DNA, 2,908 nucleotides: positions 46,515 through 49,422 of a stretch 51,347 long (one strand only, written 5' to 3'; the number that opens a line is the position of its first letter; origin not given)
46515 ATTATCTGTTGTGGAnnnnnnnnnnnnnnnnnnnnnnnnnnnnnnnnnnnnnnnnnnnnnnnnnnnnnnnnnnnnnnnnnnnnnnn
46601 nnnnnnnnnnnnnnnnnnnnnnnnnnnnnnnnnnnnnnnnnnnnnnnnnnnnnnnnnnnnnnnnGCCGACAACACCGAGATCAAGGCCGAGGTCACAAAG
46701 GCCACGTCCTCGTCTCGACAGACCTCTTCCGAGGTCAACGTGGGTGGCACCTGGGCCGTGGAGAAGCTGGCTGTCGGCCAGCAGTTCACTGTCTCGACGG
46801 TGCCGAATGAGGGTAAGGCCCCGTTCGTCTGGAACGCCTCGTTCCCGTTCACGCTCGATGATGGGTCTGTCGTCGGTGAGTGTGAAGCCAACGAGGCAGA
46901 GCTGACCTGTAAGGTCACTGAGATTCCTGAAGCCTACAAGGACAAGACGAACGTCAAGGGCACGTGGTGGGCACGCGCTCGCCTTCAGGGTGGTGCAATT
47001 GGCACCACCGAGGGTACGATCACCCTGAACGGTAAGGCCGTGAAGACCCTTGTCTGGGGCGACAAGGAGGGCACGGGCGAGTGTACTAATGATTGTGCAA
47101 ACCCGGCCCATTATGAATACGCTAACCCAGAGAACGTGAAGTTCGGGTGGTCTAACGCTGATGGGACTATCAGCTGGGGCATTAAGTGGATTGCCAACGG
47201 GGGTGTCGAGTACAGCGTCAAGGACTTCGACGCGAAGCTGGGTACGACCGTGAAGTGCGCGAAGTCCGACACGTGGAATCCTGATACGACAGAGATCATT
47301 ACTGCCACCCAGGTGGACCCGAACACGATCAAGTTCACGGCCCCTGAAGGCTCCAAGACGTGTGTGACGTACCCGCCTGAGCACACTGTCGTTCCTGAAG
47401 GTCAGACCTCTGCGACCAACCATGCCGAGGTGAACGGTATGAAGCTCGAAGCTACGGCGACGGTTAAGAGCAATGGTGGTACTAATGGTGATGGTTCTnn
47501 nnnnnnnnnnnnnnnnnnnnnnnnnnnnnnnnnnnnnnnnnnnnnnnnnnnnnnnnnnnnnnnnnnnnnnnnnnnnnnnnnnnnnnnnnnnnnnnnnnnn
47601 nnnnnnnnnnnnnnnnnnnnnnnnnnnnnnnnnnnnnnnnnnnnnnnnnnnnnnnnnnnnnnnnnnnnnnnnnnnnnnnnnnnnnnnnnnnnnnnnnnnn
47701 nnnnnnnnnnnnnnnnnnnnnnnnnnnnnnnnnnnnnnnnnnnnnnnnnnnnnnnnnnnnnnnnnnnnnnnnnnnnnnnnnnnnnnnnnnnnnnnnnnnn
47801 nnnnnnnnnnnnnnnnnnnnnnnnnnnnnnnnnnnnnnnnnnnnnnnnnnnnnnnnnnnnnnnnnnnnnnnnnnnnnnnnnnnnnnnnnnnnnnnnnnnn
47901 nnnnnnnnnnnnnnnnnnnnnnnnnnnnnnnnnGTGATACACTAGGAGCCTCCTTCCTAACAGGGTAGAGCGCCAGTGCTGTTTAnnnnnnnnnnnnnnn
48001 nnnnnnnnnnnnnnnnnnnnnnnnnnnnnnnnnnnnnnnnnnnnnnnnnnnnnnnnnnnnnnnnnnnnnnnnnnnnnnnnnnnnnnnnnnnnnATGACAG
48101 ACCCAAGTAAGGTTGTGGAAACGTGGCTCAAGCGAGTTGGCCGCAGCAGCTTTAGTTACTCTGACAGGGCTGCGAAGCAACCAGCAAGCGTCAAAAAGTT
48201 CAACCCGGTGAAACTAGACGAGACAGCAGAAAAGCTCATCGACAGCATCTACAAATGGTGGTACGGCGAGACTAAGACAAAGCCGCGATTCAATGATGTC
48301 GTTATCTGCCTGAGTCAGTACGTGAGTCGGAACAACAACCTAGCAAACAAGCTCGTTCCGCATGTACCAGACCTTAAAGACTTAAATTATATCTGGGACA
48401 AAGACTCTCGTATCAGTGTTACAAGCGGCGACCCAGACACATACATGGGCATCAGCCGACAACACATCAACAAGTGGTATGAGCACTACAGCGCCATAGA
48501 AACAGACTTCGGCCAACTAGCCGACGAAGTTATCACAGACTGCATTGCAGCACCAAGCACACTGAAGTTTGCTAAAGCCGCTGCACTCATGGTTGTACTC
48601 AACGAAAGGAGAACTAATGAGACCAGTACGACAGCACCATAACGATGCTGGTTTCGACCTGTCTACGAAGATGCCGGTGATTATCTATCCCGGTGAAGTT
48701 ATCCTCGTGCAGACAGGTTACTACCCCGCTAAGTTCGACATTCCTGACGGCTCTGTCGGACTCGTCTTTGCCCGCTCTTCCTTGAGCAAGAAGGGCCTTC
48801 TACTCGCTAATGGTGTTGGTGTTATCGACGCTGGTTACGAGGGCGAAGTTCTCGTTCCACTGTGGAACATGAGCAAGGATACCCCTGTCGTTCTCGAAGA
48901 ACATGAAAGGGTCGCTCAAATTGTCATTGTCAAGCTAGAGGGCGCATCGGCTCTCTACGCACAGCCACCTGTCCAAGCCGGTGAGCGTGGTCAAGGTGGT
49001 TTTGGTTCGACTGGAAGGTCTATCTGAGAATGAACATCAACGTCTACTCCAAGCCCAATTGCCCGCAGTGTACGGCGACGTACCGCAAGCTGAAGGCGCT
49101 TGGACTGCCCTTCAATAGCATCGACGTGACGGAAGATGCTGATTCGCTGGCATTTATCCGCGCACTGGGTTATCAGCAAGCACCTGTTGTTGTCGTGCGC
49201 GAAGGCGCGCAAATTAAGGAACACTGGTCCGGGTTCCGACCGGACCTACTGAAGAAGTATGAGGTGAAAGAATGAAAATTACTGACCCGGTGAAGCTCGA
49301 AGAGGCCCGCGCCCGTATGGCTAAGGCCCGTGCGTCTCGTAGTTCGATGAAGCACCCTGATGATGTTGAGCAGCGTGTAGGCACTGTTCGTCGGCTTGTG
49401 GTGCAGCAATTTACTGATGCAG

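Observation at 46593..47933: Phage-encoded LAXTG sortase-substrate surface protein with a Pro-rich stalk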

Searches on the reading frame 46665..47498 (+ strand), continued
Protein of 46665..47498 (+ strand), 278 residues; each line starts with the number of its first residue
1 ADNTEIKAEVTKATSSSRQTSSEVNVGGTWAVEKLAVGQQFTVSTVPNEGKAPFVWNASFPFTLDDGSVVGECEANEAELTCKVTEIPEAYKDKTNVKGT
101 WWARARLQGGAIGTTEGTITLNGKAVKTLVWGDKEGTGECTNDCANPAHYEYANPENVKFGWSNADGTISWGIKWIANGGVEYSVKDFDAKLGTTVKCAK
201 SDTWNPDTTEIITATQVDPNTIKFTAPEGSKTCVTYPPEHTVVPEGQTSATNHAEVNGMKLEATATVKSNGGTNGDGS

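Call 74: search_solved_structures(query=A4, max_evalue=10, show_alignments=3)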
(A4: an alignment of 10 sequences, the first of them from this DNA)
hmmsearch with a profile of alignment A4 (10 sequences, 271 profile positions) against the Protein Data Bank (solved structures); distinct sequences matched with E-value up to 10: 5.
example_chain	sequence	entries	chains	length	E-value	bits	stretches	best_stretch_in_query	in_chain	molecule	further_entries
3tfm_A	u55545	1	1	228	0.052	16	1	147-234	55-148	Myosin X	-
6qpw_A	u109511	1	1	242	0.17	14.3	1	110-188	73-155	Structural maintenance of chromosomes protein,Structural maintenance of chromosomes protei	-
6qpq_A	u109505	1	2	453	0.52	12.7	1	110-188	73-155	Structural maintenance of chromosomes protein,Structural maintenance of chromosomes protei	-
3u22_A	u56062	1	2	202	0.64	12.4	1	132-209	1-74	putative HmuY_like heme binding protein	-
6gq4_A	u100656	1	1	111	0.81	12.1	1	212-265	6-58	Adhesin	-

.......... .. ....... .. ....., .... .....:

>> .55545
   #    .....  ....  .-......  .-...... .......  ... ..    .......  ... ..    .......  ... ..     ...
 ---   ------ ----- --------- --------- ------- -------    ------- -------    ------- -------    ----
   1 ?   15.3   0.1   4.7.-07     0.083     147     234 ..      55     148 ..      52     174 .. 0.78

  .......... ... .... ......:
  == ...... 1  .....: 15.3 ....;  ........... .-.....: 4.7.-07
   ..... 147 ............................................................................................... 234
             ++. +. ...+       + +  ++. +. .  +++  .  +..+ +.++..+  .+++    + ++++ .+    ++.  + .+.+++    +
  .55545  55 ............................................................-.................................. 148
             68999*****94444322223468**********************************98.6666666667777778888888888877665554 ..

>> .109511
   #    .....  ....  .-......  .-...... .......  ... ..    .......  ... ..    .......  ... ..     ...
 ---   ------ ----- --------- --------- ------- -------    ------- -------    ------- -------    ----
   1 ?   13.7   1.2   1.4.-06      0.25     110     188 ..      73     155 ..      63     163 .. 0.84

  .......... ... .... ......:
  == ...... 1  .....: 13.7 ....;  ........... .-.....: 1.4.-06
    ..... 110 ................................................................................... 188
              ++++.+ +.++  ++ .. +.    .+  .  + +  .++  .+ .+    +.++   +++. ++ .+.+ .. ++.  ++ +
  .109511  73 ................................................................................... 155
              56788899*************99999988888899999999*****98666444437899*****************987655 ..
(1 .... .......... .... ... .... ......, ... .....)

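Call 75: search_protein_families(library=pfam, alignment_id=A4, max_evalue=1)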
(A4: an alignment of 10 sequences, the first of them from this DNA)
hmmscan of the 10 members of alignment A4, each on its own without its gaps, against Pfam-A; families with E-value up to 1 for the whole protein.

A. member 1, seq(278 aa): 2 families
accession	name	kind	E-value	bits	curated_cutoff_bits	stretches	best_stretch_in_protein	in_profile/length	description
PF06649.17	DUF1161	-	0.11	13.4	25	1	37-77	17-45/52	Protein of unknown function (DUF1161)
PF06554.17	Olfactory_mark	-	0.3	11.3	25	1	191-230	63-102/140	Olfactory marker protein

B. families by the number of members that match (of 10 scanned): 11 families
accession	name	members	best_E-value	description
PF17961.7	Big_8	2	2e-06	Bacterial Ig domain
PF13517.12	FG-GAP_3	2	0.023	FG-GAP-like repeat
PF19079.5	CFSR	1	0.0067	Collagen-flanked surface repeat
PF06649.17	DUF1161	1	0.11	Protein of unknown function (DUF1161)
PF11766.14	Candida_ALS_N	1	0.11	Agglutinin-like protein, N-terminal domain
PF05737.18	Collagen_bind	1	0.12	Collagen binding domain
PF06554.17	Olfactory_mark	1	0.3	Olfactory marker protein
PF09132.16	BmKX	1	0.3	BmKX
PF25548.1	DUF7926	1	0.34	Domain of unknown function (DUF7926)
PF05354.17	Phage_attach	1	0.62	Phage Head-Tail Attachment protein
PF06280.18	fn3_5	1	0.86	Fn3-like domain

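Call 89: list_cluster_members(proteins=[L006:4277-4699:+, L006:3665-4207:+, L006:5387-6685:-, L007:3677-4051:+, L003:1425-2234:-, L003:2249-3184:+])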
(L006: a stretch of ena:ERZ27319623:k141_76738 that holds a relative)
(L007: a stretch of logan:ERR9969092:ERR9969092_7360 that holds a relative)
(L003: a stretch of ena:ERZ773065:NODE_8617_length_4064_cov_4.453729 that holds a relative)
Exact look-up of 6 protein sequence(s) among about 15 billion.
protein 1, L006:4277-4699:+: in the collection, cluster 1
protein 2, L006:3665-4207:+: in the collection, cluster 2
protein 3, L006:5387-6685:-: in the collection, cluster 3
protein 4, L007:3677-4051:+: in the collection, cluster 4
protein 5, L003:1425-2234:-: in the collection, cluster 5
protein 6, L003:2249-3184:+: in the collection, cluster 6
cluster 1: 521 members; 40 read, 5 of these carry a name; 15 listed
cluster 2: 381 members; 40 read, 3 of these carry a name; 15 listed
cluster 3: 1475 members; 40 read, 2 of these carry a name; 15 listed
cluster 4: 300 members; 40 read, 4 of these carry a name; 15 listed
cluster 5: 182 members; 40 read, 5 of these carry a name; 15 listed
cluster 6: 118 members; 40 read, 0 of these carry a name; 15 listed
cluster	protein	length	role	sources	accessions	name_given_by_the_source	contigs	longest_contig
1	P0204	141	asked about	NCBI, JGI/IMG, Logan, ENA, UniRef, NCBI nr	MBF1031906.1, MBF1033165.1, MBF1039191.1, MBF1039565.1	50S ribosomal protein L11 [TM7 phylum sp. oral taxon 352] | ribosomal protein L11 | Large ribosomal subunit protein uL11 n=1 Tax=Candidatus Minimicrobia vallesae ...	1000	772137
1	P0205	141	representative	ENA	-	-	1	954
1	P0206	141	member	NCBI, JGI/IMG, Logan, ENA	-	large subunit ribosomal protein L11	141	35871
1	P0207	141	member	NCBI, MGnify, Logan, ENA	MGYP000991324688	FL=1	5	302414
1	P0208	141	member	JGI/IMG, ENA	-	ribosomal protein L11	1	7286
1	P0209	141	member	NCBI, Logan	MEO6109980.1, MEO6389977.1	MAG: 50S ribosomal protein L11 [Candidatus Saccharimonadales bacterium]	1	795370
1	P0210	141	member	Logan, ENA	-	-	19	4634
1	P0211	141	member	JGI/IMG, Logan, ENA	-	-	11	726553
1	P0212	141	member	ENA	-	-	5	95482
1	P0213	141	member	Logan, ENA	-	-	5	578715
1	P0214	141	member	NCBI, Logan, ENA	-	-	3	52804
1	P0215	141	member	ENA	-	-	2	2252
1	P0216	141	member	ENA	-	-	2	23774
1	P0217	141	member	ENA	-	-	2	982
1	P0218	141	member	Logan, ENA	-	-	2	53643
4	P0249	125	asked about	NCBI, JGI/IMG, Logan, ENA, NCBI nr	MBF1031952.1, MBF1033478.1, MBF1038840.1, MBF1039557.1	MAG: 50S ribosomal protein L7/L12 [Candidatus Nanosynbacter sp. P5B_S4_bin.39.1] | ribosomal protein L7/L12 | 50S ribosomal protein L7/L12 [Candidatus Nanosynbacter sp.]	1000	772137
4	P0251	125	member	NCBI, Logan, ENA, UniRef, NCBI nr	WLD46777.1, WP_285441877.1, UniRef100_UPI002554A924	50S ribosomal protein L7/L12 [Candidatus Nanosynbacter lyticus] | 50S ribosomal protein L7/L12 n=1 Tax=Candidatus Nanosynbacter lyticus TaxID=2093824 ...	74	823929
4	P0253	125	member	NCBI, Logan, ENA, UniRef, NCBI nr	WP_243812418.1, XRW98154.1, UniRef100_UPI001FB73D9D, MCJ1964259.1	50S ribosomal protein L7/L12 [Candidatus Nanosynbacter sp. TM7-008] | 50S ribosomal protein L7/L12 n=1 Tax=Candidatus Nanosynbacter sp. TM7-008 TaxID=2902632 ...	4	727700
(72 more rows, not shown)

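Call 93: find_encoding_contigs(protein=P0107, flank=8000, max_places=2)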
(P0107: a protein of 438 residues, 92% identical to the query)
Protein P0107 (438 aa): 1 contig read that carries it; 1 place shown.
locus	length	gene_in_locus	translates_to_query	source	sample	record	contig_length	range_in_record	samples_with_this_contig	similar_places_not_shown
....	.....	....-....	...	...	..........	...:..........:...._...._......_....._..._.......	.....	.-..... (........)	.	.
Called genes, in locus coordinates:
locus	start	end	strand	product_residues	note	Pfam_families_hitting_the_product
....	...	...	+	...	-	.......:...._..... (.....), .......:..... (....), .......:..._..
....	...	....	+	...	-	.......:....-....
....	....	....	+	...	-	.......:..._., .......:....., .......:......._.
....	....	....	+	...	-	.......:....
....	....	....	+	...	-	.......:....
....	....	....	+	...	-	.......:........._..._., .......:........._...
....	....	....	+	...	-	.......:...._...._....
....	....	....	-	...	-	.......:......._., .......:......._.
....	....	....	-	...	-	-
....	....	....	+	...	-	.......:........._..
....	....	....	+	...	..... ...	-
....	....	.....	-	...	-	-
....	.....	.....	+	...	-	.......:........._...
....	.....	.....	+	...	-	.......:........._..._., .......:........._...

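Call 97: find_encoding_contigs(protein=P0057, flank=5000, max_places=3)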
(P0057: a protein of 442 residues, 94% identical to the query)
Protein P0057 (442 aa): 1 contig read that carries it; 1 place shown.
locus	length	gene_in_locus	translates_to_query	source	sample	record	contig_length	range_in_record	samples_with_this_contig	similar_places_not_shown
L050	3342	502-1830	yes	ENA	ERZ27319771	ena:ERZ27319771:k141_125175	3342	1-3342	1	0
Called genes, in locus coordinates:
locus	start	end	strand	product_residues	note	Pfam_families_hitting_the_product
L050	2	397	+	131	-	?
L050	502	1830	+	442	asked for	-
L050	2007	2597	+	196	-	-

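Call 98: find_encoding_contigs(protein=P0079, flank=5000, max_places=3)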
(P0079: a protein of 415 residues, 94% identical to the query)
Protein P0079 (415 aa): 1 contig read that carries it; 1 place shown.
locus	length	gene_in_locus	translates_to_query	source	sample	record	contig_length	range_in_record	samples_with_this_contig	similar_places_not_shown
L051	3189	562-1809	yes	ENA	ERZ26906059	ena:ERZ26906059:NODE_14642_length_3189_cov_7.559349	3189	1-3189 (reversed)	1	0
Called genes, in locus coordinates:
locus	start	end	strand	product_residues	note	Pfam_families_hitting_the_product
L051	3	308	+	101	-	?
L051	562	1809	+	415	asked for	-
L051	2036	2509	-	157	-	-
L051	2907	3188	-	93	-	?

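Call 110: find_related_loci(query=P0124, collection=viral_contigs, flank=3000)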
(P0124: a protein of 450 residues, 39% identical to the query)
Query P0124 (450 aa) in viral_contigs; peptide patterns used: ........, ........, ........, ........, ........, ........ (x = any residue, [..] = any of these).
26 stretches matched a pattern; 6 encode a relative of the query (tblastn E <= 1e-3); 5 distinct loci.
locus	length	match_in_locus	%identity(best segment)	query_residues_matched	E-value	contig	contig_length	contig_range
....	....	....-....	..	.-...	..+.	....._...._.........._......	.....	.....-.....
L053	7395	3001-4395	92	1-450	0e+0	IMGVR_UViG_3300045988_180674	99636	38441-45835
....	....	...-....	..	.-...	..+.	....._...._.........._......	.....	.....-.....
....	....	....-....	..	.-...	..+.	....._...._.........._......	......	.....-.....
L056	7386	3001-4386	90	1-450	0e+0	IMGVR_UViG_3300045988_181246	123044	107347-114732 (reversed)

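Call 116: search_protein_families(library=ncbifam, proteins=[P0122, P0107, P0134, P0124, P0150, L050:2085-2594:+], max_evalue=10)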
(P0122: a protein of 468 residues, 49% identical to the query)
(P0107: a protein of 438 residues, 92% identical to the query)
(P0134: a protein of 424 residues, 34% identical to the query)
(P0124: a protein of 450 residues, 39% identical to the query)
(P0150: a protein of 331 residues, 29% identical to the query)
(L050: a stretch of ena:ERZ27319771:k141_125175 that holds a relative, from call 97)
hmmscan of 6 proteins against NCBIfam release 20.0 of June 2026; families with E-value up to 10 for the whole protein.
P0122 (468 aa): 5 families
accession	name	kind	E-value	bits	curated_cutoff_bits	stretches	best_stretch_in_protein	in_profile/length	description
NF041528.1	strep_LAETG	domain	0.0034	17.2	30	1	436-461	10-35/35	LAETG motif-containing sortase-dependent surface protein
TIGR01167.1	LPXTG_anchor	domain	0.025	15.3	15.9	1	430-461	2-32/34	LPXTG cell wall anchor domain-containing protein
NF050032.1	Rv1733c_fam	subfamily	0.17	11.7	80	1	11-83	18-90/180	Rv1733c family protein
NF058582.1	Microco_LAVTG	domain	5.7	7.2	27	1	430-461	2-33/34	LAVTG motif-containing sortase-dependent surface protein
NF005846.3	PRK07764.1-6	equivalog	6.3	5.7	625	0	299-420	427-537/628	DNA polymerase III subunit gamma and tau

P0107 (438 aa): 2 families
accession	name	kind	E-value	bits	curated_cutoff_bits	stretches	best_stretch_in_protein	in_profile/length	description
TIGR01167.1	LPXTG_anchor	domain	0.0074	16.9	15.9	1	402-433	2-33/34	LPXTG cell wall anchor domain-containing protein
NF033761.1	gliding_GltJ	equivalog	0.8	8.7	450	1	300-396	394-490/671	adventurous gliding motility protein GltJ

P0134 (424 aa): 1 family
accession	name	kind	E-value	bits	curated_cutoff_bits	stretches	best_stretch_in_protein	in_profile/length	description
NF033186.1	internalin_K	exception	0.0028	16.2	1100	1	318-421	509-603/604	class 1 internalin InlK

P0124 (450 aa): 6 families
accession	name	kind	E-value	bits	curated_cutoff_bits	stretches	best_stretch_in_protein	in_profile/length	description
NF052326.1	anti_RE_DarA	equivalog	0.011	14.3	350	1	233-326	324-410/654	antirestriction phage head protein DarA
NF033761.1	gliding_GltJ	equivalog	0.41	9.7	450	1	275-413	372-504/671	adventurous gliding motility protein GltJ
NF005846.3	PRK07764.1-6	equivalog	0.6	9.1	625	1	286-412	415-542/628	DNA polymerase III subunit gamma and tau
NF008975.0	PRK12323.1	equivalog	1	8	875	1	264-417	380-530/709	DNA polymerase III subunit gamma/tau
TIGR03354.1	VI_FHA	hypoth_equivalog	2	8.1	120.25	1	305-420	148-252/420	type VI secretion system-associated FHA domain protein TagH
NF049861.1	SCO2400_fam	subfamily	6.9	7.3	55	0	350-437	24-110/136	SCO2400 family protein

P0150 (331 aa): 1 family
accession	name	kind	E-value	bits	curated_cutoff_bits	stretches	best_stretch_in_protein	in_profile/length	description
NF049901.1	EndglycodaseB1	equivalog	0.029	13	900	1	246-327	480-558/559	endo-beta-N-acetylglucosaminidase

L050:2085-2594:+ (170 aa): 4 families
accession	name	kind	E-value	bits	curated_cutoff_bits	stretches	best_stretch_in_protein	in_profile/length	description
NF033761.1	gliding_GltJ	equivalog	0.0087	15.2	450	1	13-134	374-490/671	adventurous gliding motility protein GltJ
NF040486.1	SrfA_fam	subfamily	0.12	11.8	150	1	40-117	251-306/438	SrfA family protein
NF041620.1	MXAN_5187_fam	hypoth_equivalog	0.21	11.3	200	1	59-135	383-517/601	MXAN_5187 family protein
NF011512.0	PRK14950.1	equivalog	3.5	6.6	593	1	64-128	365-430/585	DNA polymerase III subunits gamma and tau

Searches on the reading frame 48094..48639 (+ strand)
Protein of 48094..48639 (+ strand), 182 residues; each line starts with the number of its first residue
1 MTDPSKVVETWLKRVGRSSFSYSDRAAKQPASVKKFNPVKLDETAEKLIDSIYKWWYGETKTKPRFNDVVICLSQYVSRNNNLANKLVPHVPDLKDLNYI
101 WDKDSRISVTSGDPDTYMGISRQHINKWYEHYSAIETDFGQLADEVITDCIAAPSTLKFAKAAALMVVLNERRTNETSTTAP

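Call 23: search_protein_families(library=pfam, proteins=[window:48094-48639:+], max_evalue=0.01)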
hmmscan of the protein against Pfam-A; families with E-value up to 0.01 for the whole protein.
window:48094-48639:+ (182 aa): 0 families

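Call 24: search_protein_families(library=phrogs, proteins=[window:48094-48639:+], max_evalue=0.001)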
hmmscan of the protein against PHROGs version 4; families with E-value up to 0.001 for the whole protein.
window:48094-48639:+ (182 aa): 0 families

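Call 64: find_related_loci(query=window:48094-48639:+, collection=viral_contigs, flank=5000)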
Query window:48094-48639:+ (182 aa) in viral_contigs; peptide patterns used: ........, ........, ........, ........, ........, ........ (x = any residue, [..] = any of these).
55 stretches matched a pattern; 30 encode a relative of the query (tblastn E <= 1e-3); 29 distinct loci.
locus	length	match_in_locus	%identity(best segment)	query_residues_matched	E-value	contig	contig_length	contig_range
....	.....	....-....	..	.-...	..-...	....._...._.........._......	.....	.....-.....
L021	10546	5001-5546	99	1-182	4e-123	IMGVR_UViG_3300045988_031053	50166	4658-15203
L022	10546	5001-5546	98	1-182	3e-122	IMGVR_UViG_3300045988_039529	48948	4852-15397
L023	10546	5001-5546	98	1-182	8e-122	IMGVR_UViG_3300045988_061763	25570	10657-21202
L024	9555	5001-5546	98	1-182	8e-122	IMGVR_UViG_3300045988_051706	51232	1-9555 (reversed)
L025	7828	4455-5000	97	1-182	2e-121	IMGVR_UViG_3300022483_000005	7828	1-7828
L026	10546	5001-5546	97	1-182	2e-121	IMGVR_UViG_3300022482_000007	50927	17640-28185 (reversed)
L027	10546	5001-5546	97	1-182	1e-120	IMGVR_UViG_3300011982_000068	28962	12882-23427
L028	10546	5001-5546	94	1-182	2e-116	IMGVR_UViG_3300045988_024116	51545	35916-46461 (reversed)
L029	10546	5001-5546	94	1-182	3e-116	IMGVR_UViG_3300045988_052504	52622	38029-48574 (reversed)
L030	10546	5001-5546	93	1-182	3e-116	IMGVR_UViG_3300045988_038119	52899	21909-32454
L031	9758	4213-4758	93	1-182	3e-115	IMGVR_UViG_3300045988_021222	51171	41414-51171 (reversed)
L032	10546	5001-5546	92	1-182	9e-114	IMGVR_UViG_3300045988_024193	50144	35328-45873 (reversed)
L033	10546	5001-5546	91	1-182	3e-113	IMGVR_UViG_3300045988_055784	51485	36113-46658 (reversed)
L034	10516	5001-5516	96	1-172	5e-113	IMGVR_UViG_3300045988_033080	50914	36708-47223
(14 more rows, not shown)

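Call 115: search_protein_families(library=padloc, proteins=[window:48094-48639:+], max_evalue=0.01)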
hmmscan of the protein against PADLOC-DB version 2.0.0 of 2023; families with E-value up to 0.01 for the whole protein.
window:48094-48639:+ (182 aa): 0 families

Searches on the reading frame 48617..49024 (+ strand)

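Call 23: search_protein_families(library=pfam, proteins=[window:48617-49024:+], max_evalue=0.01)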
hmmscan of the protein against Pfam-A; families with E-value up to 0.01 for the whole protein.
window:48617-49024:+ (136 aa): 2 families
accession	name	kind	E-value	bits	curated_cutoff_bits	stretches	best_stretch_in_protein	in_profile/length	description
PF00692.24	dUTPase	-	3e-23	82.4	22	1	4-133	7-129/129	dUTPase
PF22769.1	DCD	-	1.1e-11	45.5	27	1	20-105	70-151/153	dCTP deaminase-like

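Call 24: search_protein_families(library=phrogs, proteins=[window:48617-49024:+], max_evalue=0.001)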
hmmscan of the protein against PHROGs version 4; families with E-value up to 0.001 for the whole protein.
window:48617-49024:+ (136 aa): 2 families
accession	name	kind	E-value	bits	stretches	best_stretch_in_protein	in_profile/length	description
phrog_135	-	DNA, RNA and nucleotide metabolism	1.2e-39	138.1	1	3-134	159-291/463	dUTPase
phrog_1663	-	DNA, RNA and nucleotide metabolism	8.4e-13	49.1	1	19-114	110-202/303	dCTP deaminase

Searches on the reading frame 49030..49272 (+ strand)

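Call 23: search_protein_families(library=pfam, proteins=[window:49030-49272:+], max_evalue=0.01)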
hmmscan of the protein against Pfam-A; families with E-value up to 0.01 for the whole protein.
window:49030-49272:+ (81 aa): 3 families
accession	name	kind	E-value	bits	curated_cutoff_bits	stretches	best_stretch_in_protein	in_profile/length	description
PF00462.30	Glutaredoxin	-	1.8e-12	47.7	22.9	1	5-57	3-56/60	Glutaredoxin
PF05768.20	Glrx-like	-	2.9e-05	24.7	26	1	3-65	2-64/77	Glutaredoxin-like domain (DUF836)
PF13098.12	Thioredoxin_2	-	0.0087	16.8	27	0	3-70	9-95/104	Thioredoxin-like domain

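Call 24: search_protein_families(library=phrogs, proteins=[window:49030-49272:+], max_evalue=0.001)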
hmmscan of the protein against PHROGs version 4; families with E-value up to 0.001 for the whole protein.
window:49030-49272:+ (81 aa): 2 families
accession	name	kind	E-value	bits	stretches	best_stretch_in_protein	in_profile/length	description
phrog_22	-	DNA, RNA and nucleotide metabolism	2.8e-18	67.5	1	1-77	71-143/162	thioredoxin domain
phrog_86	-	DNA, RNA and nucleotide metabolism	4.2e-05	23.4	1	3-70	418-485/504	ribonucleoside diphosphate reductase small subunit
